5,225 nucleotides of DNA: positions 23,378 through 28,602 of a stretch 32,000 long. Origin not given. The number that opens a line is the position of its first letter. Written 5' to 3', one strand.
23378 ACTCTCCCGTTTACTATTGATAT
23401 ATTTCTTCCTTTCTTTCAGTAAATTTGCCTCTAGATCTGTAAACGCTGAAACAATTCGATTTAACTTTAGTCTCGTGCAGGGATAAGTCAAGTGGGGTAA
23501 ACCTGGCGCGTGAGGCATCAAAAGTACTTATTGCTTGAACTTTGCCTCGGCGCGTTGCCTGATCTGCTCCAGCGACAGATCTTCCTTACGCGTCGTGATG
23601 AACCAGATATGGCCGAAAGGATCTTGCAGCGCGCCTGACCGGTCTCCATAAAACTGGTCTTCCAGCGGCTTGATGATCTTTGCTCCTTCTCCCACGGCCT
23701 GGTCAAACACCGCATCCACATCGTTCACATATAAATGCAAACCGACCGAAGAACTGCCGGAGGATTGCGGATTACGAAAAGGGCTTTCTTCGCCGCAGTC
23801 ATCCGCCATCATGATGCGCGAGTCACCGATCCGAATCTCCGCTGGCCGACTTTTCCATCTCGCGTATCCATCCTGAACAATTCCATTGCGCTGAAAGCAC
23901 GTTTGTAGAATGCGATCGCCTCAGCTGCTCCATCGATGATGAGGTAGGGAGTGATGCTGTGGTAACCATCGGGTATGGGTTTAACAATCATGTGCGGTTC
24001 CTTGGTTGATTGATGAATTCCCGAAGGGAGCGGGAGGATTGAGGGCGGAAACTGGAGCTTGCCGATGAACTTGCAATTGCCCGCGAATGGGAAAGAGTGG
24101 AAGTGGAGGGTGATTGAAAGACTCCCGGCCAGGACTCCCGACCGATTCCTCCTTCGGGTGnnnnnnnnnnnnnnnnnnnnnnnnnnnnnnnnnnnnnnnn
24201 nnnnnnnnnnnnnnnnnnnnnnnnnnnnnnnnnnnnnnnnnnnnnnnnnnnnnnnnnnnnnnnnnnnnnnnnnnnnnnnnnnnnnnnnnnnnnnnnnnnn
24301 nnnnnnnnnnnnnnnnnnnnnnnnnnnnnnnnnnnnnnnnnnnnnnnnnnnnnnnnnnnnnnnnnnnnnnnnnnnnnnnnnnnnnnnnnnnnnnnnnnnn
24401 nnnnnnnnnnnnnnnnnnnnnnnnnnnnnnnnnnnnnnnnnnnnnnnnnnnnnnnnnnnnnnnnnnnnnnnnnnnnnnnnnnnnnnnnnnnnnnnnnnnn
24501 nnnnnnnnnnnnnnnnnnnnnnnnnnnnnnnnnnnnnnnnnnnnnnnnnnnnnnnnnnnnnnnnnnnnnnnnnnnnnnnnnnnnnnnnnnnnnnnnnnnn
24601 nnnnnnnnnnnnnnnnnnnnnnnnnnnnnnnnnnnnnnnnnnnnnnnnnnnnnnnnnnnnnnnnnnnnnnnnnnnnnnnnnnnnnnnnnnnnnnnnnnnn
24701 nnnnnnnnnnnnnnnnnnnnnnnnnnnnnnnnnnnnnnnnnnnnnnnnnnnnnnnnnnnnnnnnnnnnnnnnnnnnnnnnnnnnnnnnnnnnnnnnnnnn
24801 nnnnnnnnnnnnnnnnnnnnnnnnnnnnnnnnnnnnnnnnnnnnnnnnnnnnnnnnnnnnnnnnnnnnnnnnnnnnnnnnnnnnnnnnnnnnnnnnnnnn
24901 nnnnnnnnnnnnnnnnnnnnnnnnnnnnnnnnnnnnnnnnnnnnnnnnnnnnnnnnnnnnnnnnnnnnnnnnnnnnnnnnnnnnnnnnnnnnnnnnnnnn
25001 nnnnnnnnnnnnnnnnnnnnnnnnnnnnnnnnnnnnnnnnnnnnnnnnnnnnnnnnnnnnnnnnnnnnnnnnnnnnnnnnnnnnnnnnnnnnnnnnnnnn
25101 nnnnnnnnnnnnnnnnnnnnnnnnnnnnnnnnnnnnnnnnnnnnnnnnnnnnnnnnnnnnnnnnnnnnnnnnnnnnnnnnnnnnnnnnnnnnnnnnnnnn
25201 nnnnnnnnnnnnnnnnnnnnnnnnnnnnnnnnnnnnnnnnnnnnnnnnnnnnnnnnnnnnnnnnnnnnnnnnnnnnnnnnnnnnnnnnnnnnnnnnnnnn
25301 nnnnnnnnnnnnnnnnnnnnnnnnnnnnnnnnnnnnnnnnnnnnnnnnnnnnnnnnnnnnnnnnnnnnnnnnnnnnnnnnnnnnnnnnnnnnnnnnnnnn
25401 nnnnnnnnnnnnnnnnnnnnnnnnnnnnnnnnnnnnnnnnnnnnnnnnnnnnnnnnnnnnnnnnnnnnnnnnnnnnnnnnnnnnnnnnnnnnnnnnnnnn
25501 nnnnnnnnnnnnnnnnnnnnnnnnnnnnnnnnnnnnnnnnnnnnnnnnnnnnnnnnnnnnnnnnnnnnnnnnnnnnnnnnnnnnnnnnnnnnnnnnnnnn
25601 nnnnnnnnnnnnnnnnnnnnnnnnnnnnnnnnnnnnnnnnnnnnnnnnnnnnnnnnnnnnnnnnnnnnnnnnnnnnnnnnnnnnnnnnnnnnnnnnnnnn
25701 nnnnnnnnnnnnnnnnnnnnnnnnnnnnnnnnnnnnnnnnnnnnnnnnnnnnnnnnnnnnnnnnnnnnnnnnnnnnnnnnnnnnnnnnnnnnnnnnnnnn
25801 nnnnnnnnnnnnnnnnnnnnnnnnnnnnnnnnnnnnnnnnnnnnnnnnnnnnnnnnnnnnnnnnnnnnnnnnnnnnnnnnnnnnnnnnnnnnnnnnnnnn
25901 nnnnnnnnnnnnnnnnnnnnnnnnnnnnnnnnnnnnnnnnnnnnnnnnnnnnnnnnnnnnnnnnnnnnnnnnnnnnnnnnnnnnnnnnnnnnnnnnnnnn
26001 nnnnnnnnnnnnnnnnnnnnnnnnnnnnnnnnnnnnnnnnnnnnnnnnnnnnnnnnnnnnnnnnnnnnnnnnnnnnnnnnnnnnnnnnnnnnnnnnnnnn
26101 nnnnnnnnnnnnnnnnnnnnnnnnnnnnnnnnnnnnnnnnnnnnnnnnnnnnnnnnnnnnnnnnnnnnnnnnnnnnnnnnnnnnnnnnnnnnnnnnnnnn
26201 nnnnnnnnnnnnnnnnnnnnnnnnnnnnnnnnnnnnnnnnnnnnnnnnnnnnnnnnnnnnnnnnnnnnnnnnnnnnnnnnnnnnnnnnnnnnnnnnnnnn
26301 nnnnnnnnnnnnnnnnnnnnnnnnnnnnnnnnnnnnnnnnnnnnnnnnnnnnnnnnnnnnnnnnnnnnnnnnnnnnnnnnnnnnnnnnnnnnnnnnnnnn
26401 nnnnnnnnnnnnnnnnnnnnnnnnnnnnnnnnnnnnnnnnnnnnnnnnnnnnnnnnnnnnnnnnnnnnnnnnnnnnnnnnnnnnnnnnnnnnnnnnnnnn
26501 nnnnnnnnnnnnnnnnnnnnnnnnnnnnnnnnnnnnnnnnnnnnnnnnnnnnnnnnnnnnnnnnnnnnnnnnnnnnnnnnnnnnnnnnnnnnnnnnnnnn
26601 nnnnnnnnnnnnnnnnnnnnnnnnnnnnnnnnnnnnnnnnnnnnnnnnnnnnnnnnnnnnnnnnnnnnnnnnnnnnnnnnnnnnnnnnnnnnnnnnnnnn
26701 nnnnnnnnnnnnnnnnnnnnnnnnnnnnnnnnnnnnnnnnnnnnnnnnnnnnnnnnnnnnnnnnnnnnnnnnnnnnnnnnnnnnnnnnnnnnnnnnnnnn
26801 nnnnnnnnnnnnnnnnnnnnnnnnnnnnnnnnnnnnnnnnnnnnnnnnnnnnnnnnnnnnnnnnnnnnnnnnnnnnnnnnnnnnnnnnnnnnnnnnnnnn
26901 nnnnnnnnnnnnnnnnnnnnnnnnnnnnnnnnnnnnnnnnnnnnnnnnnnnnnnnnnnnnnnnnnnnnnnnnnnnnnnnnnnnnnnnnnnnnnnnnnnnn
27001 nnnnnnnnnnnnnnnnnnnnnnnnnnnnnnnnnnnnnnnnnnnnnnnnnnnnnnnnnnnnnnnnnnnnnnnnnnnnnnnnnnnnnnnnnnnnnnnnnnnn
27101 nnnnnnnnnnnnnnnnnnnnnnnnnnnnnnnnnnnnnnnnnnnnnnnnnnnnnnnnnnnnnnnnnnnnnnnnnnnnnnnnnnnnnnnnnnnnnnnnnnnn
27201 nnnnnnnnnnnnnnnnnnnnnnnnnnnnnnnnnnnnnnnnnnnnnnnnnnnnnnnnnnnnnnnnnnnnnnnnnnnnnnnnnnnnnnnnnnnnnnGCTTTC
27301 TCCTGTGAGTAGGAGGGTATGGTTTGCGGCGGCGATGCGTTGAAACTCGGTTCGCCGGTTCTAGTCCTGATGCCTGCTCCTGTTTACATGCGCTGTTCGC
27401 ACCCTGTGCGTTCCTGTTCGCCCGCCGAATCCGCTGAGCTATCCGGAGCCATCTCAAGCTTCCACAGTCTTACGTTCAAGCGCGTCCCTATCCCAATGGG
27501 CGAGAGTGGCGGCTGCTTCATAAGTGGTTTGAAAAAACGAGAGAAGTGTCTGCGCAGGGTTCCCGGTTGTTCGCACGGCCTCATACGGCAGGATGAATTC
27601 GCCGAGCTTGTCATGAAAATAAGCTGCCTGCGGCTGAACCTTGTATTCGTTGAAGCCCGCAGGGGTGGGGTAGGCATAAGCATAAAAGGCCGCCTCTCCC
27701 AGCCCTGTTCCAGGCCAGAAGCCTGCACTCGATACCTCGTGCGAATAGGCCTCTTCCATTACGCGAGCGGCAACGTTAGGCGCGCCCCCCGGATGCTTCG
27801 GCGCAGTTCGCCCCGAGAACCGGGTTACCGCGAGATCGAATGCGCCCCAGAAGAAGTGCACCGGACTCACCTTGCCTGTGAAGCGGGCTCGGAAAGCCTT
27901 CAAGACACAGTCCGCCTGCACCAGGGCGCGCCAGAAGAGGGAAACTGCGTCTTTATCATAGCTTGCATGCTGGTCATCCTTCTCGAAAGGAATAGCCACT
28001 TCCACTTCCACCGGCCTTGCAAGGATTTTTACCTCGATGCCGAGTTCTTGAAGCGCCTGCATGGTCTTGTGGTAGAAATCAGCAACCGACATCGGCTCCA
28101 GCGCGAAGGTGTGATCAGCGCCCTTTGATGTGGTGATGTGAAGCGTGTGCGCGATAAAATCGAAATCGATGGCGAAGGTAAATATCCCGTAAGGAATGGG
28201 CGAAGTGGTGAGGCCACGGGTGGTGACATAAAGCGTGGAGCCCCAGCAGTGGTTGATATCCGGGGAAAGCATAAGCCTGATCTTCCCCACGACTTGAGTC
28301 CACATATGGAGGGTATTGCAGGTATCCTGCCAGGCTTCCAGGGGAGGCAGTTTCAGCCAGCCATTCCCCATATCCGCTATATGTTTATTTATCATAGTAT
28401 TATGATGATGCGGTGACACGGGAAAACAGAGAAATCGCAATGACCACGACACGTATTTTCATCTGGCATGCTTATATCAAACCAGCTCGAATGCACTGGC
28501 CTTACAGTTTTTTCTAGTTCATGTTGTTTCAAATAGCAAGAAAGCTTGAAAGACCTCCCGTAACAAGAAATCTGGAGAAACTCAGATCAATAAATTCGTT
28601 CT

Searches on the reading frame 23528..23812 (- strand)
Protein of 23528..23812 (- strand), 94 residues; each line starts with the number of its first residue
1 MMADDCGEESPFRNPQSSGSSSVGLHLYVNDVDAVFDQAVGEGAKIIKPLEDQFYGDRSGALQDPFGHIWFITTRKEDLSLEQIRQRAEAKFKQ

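Call 3: search_protein_families(library=pfam, proteins=[window:23528-23812:-], max_evalue=0.01)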
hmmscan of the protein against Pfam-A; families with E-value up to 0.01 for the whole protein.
window:23528-23812:- (94 aa): 3 families
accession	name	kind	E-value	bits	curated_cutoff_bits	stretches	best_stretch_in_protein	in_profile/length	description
PF00903.31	Glyoxalase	-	3.1e-07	31.2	20.6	1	26-70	75-119/121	Glyoxalase/Bleomycin resistance protein/Dioxygenase superfamily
PF22650.2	At5g48480-like_C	-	0.0012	19.6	27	1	25-71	2-48/50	Glyoxalase At5g48480-like C-terminal domain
PF18029.7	Glyoxalase_6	-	0.0081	17.3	23.6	1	18-68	55-101/106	Glyoxalase-like domain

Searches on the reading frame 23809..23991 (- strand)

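Call 3: search_protein_families(library=pfam, proteins=[window:23809-23991:-], max_evalue=0.01)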
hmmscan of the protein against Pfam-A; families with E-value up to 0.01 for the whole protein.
window:23809-23991:- (60 aa): 1 family
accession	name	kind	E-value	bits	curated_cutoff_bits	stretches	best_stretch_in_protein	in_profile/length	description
PF22656.2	At5g48480-like_N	-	0.00013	22.1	27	1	22-43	9-30/59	Glyoxalase At5g48480-like, N-terminal domain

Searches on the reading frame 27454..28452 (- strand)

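Call 3: search_protein_families(library=pfam, proteins=[window:27454-28452:-], max_evalue=0.01)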
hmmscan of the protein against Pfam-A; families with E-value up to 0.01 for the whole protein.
window:27454-28452:- (332 aa): 1 family
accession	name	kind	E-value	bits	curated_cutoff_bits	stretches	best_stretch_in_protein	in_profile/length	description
PF19459.4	DUF5996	-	2.7e-138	460.5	25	1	37-326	5-295/296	Family of unknown function (DUF5996)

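Call 4: search_protein_families(library=ncbifam, proteins=[window:27454-28452:-], max_evalue=0.01)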
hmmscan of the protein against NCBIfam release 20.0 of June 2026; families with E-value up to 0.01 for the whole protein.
window:27454-28452:- (332 aa): 0 families

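Call 5: search_protein_families(library=padloc, proteins=[window:27454-28452:-], max_evalue=0.01)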
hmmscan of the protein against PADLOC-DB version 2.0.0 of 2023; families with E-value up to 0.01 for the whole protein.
window:27454-28452:- (332 aa): 0 families
